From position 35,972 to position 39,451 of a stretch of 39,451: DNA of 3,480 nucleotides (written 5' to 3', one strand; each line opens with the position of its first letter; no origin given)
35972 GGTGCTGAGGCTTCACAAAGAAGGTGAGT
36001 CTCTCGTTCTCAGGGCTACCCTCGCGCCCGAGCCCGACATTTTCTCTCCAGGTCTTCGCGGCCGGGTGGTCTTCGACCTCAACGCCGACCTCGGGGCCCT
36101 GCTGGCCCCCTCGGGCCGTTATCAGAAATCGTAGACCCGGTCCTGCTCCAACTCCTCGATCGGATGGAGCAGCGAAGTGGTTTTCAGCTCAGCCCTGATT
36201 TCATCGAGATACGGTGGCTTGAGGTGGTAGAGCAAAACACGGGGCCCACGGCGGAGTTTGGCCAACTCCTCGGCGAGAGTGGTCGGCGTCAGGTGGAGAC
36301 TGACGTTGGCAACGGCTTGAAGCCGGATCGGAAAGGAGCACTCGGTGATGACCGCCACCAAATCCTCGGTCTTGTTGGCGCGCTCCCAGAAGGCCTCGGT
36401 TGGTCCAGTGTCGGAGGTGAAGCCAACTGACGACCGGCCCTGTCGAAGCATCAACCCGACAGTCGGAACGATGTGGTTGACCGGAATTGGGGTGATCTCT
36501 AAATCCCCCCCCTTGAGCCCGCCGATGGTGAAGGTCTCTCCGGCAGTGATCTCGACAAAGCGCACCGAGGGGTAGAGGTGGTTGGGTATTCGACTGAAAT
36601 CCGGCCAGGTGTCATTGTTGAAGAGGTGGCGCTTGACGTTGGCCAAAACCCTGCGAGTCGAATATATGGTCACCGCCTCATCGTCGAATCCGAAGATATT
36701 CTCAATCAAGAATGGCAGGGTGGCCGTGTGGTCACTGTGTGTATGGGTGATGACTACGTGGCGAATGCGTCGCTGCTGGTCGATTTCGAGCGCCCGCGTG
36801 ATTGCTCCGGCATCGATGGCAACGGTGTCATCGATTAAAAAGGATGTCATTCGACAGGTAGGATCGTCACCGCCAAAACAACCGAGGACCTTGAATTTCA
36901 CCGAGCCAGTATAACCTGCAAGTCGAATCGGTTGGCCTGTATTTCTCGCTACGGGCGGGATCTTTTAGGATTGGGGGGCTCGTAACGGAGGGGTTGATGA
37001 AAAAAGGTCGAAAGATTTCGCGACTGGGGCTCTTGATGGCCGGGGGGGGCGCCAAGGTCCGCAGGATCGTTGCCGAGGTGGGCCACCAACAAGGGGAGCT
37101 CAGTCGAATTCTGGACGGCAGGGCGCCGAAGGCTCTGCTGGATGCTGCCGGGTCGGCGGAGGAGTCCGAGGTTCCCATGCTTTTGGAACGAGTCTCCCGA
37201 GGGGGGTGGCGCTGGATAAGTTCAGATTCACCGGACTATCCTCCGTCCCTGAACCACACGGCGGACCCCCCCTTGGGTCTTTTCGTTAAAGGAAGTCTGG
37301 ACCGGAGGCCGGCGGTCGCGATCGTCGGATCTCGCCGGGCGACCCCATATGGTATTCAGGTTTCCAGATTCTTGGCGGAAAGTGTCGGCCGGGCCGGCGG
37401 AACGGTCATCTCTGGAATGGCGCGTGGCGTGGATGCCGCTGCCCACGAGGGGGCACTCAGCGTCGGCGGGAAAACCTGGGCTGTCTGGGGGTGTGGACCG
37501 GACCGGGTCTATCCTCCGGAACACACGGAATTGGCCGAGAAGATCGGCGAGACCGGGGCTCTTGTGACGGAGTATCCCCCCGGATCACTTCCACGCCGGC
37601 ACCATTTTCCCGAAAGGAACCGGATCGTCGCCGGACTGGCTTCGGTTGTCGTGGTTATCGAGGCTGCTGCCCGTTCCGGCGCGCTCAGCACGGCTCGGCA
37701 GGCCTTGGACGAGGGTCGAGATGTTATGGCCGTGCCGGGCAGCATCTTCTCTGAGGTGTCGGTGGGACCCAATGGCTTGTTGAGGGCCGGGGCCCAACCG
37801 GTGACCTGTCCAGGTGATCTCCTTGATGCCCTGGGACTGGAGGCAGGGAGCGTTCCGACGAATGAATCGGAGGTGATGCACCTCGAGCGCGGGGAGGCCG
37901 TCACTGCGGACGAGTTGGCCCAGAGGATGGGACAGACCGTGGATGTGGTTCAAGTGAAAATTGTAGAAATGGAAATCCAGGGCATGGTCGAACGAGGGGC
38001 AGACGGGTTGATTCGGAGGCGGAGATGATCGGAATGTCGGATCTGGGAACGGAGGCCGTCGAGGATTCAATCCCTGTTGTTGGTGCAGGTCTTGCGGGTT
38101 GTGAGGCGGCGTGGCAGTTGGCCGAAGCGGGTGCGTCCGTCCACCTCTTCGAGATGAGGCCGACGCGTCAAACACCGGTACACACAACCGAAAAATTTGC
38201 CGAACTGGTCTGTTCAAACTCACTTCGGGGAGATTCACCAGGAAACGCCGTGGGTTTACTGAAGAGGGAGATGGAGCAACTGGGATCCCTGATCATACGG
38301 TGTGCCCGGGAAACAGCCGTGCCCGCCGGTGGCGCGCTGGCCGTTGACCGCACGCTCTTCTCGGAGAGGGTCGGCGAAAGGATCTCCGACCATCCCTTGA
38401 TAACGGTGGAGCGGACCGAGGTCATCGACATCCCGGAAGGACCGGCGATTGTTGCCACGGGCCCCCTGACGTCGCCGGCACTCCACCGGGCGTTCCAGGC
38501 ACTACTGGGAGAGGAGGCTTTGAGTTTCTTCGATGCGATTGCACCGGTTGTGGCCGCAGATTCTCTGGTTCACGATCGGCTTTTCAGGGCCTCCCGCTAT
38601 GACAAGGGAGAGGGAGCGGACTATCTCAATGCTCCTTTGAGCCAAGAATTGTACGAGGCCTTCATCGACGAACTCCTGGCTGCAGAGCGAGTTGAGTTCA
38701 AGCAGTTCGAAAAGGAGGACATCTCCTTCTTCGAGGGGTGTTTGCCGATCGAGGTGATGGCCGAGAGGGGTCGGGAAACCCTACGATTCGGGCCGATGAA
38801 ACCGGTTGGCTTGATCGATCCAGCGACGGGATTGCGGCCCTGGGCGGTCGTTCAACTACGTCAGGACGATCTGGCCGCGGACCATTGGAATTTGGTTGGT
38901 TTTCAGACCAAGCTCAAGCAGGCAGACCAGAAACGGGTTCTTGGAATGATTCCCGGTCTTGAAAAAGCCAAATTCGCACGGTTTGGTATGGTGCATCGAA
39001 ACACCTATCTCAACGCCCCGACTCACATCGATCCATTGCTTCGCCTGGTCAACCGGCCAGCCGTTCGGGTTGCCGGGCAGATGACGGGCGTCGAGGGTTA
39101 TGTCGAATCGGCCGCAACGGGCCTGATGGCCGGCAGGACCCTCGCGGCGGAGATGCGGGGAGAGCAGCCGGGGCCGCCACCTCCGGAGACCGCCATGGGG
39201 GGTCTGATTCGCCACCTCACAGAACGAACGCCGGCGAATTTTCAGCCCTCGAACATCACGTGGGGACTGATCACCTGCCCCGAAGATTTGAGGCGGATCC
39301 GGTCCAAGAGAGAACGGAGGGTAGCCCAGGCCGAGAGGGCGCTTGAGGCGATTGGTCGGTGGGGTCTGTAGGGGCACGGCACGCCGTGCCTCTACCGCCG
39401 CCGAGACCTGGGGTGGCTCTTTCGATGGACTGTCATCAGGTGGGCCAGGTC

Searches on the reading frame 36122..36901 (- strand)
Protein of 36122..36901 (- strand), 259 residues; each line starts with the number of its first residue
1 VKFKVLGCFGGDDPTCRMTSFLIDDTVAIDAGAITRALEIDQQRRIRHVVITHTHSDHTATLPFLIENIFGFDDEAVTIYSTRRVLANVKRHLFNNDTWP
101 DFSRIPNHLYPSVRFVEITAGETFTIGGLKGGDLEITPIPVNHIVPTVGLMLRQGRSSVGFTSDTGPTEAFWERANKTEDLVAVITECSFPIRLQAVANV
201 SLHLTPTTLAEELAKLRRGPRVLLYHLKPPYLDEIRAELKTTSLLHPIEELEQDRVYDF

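Call 68: search_protein_families(library=pfam, proteins=[window:36122-36901:-], max_evalue=0.00001)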
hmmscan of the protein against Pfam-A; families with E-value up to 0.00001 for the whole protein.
window:36122-36901:- (259 aa): 2 families
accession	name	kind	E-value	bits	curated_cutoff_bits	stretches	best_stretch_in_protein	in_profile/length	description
PF12706.13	Lactamase_B_2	-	1.3e-18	67.8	27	1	36-226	17-199/200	Beta-lactamase superfamily domain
PF02112.21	PDEase_II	-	1.7e-09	37.7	23.7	1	43-120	80-160/340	cAMP phosphodiesterases class-II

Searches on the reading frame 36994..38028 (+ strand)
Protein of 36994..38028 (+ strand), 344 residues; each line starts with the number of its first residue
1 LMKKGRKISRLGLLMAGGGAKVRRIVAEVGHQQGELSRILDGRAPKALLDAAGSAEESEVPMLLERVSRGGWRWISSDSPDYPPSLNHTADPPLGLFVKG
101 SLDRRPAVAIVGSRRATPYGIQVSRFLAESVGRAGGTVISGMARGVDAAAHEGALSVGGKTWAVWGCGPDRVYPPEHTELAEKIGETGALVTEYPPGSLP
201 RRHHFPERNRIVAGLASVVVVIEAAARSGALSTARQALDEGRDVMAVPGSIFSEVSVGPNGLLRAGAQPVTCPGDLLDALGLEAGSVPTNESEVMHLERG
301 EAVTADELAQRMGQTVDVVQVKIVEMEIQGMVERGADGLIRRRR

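Call 68: search_protein_families(library=pfam, proteins=[window:36994-38028:+], max_evalue=0.00001)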
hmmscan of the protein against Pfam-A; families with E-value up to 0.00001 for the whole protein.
window:36994-38028:+ (344 aa): 2 families
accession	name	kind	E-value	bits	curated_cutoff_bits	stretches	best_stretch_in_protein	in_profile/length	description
PF02481.21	DNA_processg_A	-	1.1e-69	234.3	29.6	1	69-271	4-211/212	DNA recombination-mediator protein A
PF12802.13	MarR_2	-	8.3e-06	26.3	27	0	295-339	12-57/61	MarR family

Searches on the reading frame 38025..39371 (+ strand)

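Call 68: search_protein_families(library=pfam, proteins=[window:38025-39371:+], max_evalue=0.00001)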
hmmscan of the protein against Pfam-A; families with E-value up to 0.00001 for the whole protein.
window:38025-39371:+ (448 aa): 3 families
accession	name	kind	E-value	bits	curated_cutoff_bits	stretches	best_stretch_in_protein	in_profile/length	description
PF01134.28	GIDA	-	1.7e-88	297.7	22.1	1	16-380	2-390/391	Glucose inhibited division protein A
PF13450.12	NAD_binding_8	-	5.3e-07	30.3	21.9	1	18-46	1-29/68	NAD(P)-binding Rossmann-like domain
PF01266.30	DAO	-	4.1e-06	27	27.9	0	18-86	4-71/353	FAD dependent oxidoreductase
